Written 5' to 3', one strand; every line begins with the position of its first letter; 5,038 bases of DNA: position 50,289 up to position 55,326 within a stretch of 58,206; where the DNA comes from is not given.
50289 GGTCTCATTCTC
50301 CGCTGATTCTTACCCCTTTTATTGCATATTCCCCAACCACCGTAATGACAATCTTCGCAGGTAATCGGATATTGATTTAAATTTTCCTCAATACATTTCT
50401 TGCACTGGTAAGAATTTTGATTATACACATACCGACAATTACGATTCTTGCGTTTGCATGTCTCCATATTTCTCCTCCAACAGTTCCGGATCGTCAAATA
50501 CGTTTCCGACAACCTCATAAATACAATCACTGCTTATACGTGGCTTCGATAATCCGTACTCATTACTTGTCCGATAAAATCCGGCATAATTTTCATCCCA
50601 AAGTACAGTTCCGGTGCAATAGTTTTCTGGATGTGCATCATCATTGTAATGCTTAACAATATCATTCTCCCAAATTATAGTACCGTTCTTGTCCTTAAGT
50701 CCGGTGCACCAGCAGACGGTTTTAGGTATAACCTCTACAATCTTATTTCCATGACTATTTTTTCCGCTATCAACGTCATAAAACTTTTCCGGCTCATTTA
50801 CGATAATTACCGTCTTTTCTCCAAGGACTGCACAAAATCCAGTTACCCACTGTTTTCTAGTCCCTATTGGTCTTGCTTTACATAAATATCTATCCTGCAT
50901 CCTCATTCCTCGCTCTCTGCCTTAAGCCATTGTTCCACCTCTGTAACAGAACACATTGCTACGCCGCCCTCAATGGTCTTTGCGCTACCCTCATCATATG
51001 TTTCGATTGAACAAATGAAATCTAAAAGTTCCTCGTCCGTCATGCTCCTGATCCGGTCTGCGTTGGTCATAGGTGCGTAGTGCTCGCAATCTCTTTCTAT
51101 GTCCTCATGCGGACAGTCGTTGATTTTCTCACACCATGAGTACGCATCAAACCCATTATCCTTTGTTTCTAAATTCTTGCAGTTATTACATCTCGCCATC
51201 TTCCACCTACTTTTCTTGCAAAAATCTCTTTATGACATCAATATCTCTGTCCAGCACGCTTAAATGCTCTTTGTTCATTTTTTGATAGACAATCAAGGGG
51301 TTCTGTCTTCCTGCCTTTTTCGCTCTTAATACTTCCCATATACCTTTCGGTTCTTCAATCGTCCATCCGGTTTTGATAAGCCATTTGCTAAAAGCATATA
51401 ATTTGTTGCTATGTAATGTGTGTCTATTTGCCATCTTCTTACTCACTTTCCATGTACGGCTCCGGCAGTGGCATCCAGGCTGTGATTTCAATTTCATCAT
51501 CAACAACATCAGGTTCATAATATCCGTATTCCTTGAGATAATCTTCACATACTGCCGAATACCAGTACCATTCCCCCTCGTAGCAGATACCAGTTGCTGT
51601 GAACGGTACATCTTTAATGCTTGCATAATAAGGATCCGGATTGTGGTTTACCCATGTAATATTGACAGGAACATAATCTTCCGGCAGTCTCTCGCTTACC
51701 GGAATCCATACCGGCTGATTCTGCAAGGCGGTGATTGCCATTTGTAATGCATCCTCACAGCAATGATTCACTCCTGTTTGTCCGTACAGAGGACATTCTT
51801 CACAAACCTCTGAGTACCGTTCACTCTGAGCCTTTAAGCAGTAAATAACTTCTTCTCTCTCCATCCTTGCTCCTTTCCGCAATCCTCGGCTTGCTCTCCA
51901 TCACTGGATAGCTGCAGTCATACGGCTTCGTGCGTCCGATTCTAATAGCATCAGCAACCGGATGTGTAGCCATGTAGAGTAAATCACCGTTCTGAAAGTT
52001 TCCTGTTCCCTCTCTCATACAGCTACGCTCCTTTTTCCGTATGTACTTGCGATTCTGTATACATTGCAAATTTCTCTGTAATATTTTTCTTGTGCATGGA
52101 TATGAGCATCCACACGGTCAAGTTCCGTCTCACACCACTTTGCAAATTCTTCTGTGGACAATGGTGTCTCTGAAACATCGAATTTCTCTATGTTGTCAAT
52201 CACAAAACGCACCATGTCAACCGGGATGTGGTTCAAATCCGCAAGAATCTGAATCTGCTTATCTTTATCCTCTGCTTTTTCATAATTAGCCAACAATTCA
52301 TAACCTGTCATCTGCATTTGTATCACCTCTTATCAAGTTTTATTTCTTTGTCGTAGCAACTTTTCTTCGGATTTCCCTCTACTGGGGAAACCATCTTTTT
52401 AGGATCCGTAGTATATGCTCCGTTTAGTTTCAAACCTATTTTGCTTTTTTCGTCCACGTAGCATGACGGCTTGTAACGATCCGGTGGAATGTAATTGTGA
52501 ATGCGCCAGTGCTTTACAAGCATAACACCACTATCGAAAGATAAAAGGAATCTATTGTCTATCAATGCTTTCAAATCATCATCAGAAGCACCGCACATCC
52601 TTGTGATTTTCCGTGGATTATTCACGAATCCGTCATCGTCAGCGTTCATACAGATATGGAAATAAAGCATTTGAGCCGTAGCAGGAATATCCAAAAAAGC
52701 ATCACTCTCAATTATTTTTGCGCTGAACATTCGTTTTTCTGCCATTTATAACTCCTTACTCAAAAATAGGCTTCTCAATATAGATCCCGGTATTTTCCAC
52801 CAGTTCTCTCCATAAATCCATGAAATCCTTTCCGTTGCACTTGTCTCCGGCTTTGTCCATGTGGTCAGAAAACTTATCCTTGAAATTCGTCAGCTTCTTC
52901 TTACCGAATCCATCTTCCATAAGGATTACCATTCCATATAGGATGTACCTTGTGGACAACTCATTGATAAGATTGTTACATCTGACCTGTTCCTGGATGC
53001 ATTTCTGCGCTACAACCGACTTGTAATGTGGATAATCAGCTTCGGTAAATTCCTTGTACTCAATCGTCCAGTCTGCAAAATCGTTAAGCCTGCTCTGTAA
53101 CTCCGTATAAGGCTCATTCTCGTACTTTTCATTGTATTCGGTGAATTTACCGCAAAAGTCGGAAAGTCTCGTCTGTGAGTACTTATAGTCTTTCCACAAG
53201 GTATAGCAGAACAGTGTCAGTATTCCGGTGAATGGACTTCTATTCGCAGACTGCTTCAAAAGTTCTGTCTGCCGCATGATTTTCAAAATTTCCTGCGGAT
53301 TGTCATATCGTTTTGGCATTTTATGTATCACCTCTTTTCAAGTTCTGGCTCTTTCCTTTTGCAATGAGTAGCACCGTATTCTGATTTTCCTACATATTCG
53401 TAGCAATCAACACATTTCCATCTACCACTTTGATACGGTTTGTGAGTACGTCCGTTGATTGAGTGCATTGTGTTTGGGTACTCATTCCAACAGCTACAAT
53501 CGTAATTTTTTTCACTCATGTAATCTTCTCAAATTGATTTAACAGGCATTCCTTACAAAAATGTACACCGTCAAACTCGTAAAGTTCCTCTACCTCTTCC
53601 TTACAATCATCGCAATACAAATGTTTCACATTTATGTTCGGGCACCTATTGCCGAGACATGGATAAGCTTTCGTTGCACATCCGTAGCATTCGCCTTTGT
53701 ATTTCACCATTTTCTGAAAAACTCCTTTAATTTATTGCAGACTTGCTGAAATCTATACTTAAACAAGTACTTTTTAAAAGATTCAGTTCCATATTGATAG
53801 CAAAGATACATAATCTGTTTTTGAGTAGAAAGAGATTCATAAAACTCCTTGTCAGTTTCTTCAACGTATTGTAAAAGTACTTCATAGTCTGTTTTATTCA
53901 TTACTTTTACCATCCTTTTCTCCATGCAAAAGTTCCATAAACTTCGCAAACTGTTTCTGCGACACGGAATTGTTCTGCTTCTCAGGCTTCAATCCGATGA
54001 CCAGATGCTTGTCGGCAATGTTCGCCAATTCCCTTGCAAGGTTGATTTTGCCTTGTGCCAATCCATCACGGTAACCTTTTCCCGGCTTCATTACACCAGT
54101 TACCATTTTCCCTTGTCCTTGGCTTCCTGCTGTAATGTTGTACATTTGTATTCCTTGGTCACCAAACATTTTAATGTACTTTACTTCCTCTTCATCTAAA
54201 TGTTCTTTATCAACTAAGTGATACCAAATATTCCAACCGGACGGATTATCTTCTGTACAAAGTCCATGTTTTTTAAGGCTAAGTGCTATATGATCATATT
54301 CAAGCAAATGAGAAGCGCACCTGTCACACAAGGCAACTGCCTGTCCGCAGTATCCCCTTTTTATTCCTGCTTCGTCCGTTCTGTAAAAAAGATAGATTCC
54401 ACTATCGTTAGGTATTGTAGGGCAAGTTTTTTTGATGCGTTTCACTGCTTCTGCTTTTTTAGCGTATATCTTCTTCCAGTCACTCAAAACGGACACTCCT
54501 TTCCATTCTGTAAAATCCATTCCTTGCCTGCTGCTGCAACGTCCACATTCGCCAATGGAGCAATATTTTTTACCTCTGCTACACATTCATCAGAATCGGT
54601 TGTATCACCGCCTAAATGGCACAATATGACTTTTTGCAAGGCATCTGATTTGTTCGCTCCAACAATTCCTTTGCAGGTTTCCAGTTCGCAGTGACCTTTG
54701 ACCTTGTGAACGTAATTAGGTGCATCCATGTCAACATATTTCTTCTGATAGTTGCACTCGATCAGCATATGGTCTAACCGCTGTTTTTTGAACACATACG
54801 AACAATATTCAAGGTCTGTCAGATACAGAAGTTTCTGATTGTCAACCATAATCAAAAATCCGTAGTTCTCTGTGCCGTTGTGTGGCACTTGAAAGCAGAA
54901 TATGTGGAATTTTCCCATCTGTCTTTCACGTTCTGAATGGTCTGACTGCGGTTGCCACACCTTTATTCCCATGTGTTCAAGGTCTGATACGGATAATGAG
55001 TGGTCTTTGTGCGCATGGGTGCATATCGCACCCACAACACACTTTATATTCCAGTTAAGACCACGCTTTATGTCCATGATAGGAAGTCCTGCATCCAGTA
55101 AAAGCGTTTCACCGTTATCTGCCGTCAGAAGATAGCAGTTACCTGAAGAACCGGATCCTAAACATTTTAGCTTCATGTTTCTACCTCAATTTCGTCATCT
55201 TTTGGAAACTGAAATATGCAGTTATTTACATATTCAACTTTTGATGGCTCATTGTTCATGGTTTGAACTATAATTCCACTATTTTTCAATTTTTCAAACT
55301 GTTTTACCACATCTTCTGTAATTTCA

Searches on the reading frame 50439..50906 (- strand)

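Call 16: search_protein_families(library=phrogs, proteins=[window:50439-50906:-], max_evalue=0.001)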
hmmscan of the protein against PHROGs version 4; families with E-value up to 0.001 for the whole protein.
window:50439-50906:- (155 aa): 2 families
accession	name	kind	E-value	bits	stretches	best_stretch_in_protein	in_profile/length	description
phrog_98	-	unknown function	2.5e-21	77.1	1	43-153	41-160/208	-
phrog_8684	-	unknown function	2.2e-20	74.3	1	3-146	1-163/164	-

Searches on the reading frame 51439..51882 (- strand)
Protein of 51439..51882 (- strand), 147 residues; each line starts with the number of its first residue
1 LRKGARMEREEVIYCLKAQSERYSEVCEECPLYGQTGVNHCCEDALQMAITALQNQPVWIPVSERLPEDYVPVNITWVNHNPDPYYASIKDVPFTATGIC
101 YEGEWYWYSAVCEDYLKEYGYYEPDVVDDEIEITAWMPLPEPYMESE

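Call 16: search_protein_families(library=phrogs, proteins=[window:51439-51882:-], max_evalue=0.001)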
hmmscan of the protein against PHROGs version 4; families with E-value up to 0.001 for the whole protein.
window:51439-51882:- (147 aa): 4 families
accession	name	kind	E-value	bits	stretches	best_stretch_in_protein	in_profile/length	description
phrog_924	-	unknown function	1.2e-10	42.5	1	17-145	51-152/267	-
phrog_15198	-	unknown function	1.5e-08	35.8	1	44-146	71-156/159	-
phrog_10714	-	unknown function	1.1e-05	26.6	1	7-56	4-54/109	-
phrog_7704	-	unknown function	0.00025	22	1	54-145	104-171/173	-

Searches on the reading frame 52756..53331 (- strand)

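Call 16: search_protein_families(library=phrogs, proteins=[window:52756-53331:-], max_evalue=0.001)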
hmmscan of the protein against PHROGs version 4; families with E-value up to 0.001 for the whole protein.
window:52756-53331:- (191 aa): 2 families
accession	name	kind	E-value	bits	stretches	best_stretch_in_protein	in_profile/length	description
phrog_37723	-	unknown function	7.6e-05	23.7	0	37-72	27-61/90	-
phrog_17690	-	unknown function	0.00012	23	0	133-184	71-120/127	-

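Call 51: search_protein_families(library=pfam, proteins=[window:52756-53331:-], max_evalue=0.01)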
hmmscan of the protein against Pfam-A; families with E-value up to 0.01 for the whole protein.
window:52756-53331:- (191 aa): 0 families

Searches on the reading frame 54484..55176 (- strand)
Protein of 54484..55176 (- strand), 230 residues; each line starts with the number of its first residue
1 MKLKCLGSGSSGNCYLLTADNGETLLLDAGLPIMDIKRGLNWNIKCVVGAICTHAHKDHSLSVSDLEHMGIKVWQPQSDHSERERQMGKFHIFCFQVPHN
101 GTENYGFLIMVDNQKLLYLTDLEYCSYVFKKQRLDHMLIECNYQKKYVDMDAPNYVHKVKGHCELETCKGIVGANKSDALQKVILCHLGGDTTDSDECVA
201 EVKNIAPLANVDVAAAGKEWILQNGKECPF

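Call 16: search_protein_families(library=phrogs, proteins=[window:54484-55176:-], max_evalue=0.001)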
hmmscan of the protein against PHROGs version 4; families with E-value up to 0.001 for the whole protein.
window:54484-55176:- (230 aa): 2 families
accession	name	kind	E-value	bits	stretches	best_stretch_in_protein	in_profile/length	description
phrog_392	-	other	1.4e-51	177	1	1-222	6-255/348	metal-dependent hydrolase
phrog_14429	-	other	5.3e-11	43.3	1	1-60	29-88/266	hydrolase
